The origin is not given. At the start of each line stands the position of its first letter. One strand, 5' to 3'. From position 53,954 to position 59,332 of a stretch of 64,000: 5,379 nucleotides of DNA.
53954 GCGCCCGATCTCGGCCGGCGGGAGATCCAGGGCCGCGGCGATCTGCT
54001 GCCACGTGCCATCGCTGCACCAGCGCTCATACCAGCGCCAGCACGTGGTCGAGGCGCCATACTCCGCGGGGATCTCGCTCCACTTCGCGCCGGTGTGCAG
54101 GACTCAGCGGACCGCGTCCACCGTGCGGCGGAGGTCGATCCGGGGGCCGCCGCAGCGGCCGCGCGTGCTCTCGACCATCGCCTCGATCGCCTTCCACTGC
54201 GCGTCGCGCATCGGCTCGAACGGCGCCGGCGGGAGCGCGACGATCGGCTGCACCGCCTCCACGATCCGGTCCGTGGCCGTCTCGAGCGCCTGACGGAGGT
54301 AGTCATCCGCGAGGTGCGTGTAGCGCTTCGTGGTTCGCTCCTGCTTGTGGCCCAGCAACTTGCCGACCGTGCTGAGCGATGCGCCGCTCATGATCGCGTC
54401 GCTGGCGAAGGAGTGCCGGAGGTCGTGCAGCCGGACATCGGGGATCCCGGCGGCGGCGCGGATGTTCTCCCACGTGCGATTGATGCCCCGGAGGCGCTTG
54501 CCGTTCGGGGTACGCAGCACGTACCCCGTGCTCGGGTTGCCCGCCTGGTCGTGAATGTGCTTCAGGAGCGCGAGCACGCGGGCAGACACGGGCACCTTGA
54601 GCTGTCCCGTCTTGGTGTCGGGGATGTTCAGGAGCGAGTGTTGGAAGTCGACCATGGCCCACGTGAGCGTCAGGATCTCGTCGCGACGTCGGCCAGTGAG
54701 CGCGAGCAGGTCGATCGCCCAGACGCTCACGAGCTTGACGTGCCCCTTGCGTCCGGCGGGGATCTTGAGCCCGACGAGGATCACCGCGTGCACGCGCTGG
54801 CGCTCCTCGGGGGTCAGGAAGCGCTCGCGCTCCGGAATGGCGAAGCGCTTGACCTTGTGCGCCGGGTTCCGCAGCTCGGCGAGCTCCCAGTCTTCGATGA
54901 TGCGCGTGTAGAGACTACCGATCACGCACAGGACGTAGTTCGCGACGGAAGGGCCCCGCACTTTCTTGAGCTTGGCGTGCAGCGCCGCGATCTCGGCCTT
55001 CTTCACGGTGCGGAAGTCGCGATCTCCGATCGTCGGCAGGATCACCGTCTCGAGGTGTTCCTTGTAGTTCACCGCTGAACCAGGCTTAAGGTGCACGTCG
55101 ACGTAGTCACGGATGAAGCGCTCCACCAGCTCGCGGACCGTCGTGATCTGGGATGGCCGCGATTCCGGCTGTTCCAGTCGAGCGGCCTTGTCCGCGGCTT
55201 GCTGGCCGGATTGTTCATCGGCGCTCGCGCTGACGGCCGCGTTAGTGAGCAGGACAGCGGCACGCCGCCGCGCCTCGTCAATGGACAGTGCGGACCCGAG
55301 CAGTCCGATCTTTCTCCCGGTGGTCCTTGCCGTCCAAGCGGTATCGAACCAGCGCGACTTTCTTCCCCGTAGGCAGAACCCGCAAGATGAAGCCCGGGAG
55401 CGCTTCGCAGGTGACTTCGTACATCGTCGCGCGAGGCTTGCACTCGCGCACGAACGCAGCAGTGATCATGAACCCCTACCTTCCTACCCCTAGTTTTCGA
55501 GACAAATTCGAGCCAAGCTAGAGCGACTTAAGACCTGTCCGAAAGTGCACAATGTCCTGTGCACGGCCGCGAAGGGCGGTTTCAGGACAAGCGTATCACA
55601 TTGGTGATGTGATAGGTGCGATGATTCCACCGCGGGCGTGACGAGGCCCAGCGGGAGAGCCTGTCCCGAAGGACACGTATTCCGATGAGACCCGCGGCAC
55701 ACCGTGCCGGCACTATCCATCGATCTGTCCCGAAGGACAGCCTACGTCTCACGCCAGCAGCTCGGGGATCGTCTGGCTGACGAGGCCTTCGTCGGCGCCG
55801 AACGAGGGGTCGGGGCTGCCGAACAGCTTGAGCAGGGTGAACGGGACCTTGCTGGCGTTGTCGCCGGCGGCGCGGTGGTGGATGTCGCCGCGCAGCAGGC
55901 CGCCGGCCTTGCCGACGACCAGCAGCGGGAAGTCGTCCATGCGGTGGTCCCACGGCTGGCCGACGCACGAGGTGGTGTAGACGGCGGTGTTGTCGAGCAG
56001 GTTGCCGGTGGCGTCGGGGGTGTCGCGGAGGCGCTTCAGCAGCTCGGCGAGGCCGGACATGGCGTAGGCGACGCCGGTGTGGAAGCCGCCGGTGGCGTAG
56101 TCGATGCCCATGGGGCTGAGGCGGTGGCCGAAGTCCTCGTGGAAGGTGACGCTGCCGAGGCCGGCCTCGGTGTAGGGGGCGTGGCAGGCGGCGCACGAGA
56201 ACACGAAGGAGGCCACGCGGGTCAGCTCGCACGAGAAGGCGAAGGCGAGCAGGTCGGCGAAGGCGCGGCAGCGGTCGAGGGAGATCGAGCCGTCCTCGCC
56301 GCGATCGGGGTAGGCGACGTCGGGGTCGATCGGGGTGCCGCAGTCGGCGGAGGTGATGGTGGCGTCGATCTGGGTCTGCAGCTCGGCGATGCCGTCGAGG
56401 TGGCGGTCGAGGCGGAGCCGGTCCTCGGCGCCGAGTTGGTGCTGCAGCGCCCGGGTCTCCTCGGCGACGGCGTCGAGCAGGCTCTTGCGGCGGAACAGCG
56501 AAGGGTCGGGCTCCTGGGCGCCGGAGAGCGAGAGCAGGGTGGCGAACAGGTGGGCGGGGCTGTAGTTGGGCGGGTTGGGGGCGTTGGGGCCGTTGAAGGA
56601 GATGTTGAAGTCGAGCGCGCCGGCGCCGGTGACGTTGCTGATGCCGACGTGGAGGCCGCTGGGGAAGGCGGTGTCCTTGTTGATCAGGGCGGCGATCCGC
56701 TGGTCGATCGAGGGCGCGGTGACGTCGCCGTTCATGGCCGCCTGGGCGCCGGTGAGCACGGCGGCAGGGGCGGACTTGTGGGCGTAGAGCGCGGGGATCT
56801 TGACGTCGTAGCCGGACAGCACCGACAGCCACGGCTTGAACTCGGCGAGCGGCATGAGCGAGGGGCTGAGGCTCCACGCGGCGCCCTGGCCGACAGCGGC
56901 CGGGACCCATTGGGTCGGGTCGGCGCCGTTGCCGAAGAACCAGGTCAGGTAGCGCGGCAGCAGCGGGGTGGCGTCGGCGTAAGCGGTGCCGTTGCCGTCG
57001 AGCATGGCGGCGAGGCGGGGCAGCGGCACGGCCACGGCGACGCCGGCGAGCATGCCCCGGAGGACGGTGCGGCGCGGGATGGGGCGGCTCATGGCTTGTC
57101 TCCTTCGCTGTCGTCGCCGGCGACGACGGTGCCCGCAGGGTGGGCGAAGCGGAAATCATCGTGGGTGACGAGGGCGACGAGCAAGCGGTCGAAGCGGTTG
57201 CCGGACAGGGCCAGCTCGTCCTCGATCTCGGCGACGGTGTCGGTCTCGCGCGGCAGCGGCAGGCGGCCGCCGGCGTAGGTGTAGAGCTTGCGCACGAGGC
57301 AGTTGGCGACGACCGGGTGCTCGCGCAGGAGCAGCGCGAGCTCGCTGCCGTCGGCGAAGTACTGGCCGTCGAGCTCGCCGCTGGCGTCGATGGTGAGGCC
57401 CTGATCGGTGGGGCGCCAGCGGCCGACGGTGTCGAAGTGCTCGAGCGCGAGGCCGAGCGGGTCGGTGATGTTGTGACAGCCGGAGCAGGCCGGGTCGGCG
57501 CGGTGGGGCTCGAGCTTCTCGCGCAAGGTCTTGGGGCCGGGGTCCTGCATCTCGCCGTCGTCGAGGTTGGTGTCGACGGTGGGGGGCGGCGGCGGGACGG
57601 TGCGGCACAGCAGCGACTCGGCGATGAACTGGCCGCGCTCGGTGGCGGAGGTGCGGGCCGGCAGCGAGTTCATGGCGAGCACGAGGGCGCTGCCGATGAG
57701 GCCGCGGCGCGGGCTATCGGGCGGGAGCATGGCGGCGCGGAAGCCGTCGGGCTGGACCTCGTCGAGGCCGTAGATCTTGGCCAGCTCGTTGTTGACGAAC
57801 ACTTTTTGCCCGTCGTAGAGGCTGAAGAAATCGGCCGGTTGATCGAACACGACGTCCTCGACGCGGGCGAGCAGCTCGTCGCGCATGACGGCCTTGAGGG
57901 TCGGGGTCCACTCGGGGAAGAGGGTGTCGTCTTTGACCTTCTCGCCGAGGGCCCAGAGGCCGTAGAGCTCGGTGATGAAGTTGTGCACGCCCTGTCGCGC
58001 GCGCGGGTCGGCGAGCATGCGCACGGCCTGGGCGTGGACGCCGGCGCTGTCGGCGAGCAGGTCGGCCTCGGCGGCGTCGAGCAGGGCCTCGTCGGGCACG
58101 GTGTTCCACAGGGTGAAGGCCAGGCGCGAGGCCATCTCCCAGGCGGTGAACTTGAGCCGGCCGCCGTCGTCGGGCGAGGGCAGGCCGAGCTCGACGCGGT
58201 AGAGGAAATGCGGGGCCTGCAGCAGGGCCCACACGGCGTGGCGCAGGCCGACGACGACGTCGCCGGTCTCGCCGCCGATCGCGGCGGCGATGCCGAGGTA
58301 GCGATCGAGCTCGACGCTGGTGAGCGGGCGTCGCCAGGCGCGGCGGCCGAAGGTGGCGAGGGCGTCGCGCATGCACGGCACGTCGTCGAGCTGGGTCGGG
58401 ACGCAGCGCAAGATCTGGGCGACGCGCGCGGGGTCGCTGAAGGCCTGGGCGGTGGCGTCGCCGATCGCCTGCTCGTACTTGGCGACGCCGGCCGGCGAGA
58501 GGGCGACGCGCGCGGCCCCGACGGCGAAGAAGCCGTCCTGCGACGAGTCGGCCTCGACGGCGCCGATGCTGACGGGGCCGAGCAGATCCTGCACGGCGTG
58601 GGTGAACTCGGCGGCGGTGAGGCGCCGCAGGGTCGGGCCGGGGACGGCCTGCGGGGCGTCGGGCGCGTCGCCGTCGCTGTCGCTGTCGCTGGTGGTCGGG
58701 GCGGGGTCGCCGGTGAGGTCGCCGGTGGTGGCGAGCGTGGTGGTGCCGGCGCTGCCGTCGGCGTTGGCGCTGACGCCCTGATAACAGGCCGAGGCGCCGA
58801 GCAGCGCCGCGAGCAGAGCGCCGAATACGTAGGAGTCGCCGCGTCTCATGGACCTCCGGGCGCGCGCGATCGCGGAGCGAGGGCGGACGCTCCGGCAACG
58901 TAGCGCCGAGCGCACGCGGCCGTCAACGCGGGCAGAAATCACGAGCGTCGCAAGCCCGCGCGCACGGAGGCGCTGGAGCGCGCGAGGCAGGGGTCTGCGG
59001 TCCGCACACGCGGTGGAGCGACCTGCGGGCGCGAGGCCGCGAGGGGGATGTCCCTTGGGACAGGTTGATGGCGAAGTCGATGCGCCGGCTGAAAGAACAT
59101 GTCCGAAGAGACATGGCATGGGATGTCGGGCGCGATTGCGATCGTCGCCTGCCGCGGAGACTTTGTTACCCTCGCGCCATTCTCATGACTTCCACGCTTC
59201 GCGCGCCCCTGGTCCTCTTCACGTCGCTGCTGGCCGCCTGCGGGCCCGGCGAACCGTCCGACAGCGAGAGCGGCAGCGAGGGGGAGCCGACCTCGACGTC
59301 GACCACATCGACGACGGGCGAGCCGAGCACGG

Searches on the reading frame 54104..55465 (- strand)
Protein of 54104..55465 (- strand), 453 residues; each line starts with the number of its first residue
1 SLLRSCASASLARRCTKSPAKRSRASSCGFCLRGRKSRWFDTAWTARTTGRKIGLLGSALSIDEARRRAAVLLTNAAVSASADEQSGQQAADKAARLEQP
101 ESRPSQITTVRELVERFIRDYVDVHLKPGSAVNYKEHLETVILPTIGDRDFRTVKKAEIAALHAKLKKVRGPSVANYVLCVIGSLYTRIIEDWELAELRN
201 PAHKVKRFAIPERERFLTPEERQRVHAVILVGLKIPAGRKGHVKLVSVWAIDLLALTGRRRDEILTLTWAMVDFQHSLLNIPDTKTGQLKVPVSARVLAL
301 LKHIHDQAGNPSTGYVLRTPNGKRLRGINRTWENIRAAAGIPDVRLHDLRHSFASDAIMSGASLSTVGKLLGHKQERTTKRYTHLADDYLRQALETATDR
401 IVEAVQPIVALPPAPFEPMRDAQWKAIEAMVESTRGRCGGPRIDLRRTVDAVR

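Call 80: search_protein_families(library=pfam, proteins=[window:54104-55465:-], max_evalue=0.0001)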
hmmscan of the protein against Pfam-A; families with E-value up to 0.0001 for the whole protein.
window:54104-55465:- (453 aa): 1 family
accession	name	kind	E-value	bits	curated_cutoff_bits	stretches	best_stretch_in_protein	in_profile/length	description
PF00589.27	Phage_integrase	-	7.4e-24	84.9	27.1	1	249-387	26-170/172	Phage integrase family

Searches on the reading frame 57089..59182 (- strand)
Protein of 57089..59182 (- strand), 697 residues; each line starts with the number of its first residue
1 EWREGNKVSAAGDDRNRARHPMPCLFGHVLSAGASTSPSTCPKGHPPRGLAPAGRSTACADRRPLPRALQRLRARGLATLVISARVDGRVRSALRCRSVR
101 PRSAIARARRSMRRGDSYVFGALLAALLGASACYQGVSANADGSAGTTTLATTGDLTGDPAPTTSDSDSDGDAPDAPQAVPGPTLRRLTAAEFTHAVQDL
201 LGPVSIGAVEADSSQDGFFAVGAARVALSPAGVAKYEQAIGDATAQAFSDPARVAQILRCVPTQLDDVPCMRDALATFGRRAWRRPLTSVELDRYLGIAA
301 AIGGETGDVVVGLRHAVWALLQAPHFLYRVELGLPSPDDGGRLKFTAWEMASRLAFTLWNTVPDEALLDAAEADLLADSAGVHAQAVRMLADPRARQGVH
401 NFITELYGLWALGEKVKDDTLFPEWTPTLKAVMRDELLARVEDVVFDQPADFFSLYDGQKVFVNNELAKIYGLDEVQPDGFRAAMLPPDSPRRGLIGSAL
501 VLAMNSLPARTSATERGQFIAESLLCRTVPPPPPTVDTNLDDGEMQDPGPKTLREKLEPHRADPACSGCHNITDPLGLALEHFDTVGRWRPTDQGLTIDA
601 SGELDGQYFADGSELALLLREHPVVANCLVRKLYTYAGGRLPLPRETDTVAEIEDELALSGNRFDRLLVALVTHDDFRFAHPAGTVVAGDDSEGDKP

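Call 80: search_protein_families(library=pfam, proteins=[window:57089-59182:-], max_evalue=0.0001)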
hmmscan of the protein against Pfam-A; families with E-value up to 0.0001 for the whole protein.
window:57089-59182:- (697 aa): 5 families
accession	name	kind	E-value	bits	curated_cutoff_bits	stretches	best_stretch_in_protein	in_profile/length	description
PF07631.16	PSD4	-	3.7e-34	118.4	23.3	1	346-473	2-128/128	Protein of unknown function (DUF1592)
PF07627.16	PSCyt3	-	1.1e-28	99.9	27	1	492-592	1-97/98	Protein of unknown function (DUF1588)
PF07637.16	PSD5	-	4.6e-18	65.8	34.2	1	270-331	1-62/62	Protein of unknown function (DUF1595)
PF07624.16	PSD2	-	4.3e-12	46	25.8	1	605-677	1-74/74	Protein of unknown function (DUF1585)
PF07626.16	PSD3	-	5.5e-08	33.6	23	1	186-248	1-64/65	Protein of unknown function (DUF1587)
